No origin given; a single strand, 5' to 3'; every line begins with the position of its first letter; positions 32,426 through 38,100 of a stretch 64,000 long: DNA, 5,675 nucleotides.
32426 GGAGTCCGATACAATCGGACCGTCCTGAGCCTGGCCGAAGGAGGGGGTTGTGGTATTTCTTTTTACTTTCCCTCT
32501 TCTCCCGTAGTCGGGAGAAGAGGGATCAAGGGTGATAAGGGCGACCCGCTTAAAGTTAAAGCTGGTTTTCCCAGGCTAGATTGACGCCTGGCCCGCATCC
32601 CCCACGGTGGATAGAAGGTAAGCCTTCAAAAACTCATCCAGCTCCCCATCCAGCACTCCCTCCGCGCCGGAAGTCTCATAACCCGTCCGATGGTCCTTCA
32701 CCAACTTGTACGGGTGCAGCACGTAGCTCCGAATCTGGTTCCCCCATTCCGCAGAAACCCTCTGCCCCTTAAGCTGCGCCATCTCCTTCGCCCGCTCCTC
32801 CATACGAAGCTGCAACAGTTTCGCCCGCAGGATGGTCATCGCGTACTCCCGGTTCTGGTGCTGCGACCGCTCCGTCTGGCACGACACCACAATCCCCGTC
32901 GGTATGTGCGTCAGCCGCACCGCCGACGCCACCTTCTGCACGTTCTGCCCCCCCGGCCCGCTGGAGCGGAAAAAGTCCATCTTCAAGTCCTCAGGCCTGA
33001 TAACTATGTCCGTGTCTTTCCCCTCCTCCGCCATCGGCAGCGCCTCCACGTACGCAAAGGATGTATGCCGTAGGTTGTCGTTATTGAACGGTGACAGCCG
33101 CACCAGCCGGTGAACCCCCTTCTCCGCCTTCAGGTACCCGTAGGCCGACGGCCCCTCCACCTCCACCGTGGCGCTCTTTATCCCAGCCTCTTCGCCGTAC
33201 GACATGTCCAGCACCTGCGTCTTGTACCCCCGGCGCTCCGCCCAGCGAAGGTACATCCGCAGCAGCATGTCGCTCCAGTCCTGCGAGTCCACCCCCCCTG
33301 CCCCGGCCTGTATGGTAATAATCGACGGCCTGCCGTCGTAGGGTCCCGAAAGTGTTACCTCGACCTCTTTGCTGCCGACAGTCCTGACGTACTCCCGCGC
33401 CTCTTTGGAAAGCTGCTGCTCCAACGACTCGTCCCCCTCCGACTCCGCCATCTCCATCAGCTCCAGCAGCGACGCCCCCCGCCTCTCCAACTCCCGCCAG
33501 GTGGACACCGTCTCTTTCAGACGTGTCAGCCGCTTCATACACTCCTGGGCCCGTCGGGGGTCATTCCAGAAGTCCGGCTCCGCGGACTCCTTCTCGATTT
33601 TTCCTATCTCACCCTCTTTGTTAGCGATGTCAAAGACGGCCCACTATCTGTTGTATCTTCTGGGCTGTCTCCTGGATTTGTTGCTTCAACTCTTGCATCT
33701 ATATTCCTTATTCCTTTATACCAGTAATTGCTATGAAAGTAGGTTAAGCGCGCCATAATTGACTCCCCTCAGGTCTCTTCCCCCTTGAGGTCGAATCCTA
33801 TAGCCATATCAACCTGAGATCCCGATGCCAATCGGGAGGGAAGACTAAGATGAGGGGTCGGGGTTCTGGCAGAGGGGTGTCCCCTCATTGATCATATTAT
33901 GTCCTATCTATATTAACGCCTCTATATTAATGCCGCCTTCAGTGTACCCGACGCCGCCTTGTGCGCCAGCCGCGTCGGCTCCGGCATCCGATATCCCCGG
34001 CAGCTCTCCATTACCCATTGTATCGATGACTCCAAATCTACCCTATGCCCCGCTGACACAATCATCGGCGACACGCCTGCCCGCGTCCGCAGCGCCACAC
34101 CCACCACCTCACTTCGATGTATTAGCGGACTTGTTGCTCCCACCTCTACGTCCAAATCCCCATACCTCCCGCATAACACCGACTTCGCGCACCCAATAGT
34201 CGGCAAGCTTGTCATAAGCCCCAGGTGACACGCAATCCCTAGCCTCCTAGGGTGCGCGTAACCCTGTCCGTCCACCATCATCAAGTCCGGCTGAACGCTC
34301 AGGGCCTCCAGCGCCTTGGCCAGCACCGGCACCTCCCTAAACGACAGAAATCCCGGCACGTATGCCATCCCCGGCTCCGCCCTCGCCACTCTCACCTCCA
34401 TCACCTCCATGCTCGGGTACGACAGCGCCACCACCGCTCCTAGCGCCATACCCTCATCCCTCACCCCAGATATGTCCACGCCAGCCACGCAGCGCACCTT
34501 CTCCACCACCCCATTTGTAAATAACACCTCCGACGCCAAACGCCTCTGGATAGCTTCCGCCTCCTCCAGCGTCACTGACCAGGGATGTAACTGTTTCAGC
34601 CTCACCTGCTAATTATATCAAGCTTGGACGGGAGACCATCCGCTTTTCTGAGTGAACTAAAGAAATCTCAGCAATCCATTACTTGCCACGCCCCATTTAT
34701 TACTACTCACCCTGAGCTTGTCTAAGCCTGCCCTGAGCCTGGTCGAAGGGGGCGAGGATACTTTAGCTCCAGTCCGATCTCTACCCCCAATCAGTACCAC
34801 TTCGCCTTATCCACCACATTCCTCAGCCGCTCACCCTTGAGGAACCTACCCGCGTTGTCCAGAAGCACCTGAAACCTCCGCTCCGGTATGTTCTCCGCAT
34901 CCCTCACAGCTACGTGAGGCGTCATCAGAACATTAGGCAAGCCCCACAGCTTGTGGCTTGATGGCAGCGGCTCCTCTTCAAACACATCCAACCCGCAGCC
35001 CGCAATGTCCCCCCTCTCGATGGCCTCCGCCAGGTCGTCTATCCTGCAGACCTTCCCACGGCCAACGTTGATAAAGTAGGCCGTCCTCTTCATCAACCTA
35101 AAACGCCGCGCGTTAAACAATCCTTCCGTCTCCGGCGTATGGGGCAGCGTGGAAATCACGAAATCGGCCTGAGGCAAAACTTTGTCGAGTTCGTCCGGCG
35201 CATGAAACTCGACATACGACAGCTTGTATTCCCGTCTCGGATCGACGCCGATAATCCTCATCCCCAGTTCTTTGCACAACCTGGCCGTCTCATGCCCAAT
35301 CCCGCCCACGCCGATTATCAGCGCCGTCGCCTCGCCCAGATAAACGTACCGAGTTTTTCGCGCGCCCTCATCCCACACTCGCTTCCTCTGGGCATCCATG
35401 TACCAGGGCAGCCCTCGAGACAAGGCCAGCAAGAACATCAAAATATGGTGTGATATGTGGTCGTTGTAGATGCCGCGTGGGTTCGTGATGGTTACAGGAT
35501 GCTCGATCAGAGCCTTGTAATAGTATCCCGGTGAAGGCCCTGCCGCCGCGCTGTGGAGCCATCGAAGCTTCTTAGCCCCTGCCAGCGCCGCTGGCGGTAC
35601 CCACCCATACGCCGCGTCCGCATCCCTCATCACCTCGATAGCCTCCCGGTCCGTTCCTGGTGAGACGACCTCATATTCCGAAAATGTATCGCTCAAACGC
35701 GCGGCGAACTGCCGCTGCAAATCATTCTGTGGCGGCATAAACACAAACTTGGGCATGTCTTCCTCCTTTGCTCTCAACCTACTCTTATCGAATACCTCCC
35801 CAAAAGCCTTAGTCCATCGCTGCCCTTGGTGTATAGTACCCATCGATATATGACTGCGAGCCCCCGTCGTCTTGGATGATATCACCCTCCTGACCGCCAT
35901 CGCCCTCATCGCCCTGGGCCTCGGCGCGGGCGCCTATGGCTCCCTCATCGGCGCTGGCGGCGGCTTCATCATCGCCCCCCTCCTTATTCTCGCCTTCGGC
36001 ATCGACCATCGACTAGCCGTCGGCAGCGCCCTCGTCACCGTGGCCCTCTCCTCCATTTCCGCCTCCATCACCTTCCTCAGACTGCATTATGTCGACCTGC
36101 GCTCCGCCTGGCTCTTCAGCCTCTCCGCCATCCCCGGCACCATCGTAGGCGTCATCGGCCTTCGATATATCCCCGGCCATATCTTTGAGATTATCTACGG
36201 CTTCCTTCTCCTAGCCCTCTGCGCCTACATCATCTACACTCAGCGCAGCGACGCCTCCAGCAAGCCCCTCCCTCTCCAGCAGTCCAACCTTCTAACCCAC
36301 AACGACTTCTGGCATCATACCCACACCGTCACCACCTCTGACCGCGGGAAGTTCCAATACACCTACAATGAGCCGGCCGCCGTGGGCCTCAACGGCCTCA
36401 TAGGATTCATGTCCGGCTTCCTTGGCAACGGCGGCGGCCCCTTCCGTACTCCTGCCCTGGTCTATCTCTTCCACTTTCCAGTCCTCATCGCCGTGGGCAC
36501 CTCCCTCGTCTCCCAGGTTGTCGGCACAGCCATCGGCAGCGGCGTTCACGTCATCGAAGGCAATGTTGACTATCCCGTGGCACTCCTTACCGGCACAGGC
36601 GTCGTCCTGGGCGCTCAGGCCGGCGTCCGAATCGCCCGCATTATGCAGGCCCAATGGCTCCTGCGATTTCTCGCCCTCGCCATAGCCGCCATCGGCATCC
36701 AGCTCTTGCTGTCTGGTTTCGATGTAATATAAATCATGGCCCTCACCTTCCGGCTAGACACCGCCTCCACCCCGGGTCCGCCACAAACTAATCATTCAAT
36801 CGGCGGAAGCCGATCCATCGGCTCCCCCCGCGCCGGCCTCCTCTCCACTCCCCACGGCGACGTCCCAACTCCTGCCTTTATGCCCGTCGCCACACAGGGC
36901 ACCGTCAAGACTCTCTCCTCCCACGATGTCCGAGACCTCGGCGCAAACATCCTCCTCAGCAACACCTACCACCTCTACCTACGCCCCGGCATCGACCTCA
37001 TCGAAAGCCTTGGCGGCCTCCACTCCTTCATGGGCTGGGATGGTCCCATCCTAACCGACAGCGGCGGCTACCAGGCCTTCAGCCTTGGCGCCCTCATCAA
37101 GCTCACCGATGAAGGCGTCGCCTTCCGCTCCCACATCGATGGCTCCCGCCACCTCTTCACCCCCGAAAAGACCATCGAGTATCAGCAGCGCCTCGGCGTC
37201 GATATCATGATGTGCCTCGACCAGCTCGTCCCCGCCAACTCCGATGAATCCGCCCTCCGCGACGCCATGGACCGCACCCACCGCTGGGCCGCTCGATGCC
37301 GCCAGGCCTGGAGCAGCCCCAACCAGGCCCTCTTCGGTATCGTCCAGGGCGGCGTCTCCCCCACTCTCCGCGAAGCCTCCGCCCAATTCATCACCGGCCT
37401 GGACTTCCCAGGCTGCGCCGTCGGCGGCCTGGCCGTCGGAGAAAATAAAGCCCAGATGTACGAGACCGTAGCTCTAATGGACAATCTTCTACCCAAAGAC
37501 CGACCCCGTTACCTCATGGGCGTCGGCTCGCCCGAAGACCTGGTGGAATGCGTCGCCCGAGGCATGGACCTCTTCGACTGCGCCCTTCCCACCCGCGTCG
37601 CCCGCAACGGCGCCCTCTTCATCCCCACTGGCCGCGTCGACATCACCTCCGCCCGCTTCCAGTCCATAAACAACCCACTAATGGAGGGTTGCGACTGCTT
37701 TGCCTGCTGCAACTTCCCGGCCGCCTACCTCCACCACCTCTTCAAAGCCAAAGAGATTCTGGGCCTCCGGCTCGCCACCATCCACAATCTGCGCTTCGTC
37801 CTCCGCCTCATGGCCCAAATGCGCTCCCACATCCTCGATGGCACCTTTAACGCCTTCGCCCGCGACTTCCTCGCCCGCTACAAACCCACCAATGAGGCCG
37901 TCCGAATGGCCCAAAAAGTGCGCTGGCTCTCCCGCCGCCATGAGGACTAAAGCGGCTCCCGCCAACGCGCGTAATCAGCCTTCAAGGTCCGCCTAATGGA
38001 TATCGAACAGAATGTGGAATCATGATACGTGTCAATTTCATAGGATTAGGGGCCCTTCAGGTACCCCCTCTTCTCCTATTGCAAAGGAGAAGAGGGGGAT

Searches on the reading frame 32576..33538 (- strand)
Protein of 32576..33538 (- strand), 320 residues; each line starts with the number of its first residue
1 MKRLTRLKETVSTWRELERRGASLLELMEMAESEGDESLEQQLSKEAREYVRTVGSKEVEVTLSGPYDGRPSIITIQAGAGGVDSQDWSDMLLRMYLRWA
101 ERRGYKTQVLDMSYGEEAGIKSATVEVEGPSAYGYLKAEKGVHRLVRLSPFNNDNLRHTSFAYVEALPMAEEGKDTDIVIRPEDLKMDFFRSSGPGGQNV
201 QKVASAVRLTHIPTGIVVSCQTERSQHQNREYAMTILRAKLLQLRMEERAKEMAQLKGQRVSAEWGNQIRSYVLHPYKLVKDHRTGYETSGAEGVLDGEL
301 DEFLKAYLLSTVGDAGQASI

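Call 26: search_protein_families(library=pfam, proteins=[window:32576-33538:-], max_evalue=0.00001)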
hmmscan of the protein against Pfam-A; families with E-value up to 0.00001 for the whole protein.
window:32576-33538:- (320 aa): 2 families
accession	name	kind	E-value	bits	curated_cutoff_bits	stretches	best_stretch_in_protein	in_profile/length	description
PF03462.23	PCRF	-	1.6e-47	162.3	24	1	1-164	28-194/194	PCRF domain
PF00472.26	RF-1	-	9.6e-42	142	35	1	175-284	2-116/116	RF-1 domain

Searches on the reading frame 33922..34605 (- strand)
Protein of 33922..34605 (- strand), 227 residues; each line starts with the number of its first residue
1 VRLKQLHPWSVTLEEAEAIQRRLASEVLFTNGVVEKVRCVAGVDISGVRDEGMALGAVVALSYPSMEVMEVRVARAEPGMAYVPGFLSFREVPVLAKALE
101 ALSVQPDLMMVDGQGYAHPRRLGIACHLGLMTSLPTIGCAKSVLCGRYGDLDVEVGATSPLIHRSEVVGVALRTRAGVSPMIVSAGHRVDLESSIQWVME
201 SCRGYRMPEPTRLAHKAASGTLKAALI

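Call 26: search_protein_families(library=pfam, proteins=[window:33922-34605:-], max_evalue=0.00001)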
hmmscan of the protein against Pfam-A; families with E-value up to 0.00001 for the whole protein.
window:33922-34605:- (227 aa): 1 family
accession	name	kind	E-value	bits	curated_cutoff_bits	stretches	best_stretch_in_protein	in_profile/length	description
PF04493.20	Endonuclease_5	-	1.3e-69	234.3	23.4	1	22-216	2-198/198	Endonuclease V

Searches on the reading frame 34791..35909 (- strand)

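Call 27: search_protein_families(library=pfam, proteins=[window:34791-35909:-], max_evalue=0.00001)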
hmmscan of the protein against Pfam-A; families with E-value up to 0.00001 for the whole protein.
window:34791-35909:- (372 aa): 1 family
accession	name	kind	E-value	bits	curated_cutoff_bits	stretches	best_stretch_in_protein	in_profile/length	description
PF02826.25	2-Hacid_dh_C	-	2.8e-54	183.6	25.1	1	157-334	1-178/178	D-isomer specific 2-hydroxyacid dehydrogenase, NAD binding domain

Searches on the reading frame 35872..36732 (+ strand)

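Call 27: search_protein_families(library=pfam, proteins=[window:35872-36732:+], max_evalue=0.00001)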
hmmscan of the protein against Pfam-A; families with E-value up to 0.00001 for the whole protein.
window:35872-36732:+ (286 aa): 1 family
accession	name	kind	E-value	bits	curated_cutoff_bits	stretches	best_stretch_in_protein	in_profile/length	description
PF01925.25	TauE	-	5.1e-48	164.2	32.6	1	12-278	1-237/237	Sulfite exporter TauE/SafE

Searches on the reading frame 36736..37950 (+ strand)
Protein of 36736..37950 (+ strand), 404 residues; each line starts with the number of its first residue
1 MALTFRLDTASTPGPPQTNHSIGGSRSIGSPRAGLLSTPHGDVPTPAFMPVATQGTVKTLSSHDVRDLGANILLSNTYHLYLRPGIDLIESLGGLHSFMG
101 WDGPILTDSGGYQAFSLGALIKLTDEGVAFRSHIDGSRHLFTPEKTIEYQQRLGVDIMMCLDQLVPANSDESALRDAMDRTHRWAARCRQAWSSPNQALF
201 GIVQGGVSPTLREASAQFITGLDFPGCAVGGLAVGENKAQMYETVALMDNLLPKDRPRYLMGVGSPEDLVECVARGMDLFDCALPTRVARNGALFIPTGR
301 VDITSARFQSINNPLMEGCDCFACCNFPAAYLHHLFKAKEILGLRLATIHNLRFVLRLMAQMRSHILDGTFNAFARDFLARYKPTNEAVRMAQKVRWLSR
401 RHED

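Call 27: search_protein_families(library=pfam, proteins=[window:36736-37950:+], max_evalue=0.00001)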
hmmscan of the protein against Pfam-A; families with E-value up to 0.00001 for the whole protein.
window:36736-37950:+ (404 aa): 1 family
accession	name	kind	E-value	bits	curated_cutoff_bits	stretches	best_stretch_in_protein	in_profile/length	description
PF01702.25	TGT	-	1.1e-151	505.5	26.3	1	31-383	3-356/357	Queuine tRNA-ribosyltransferase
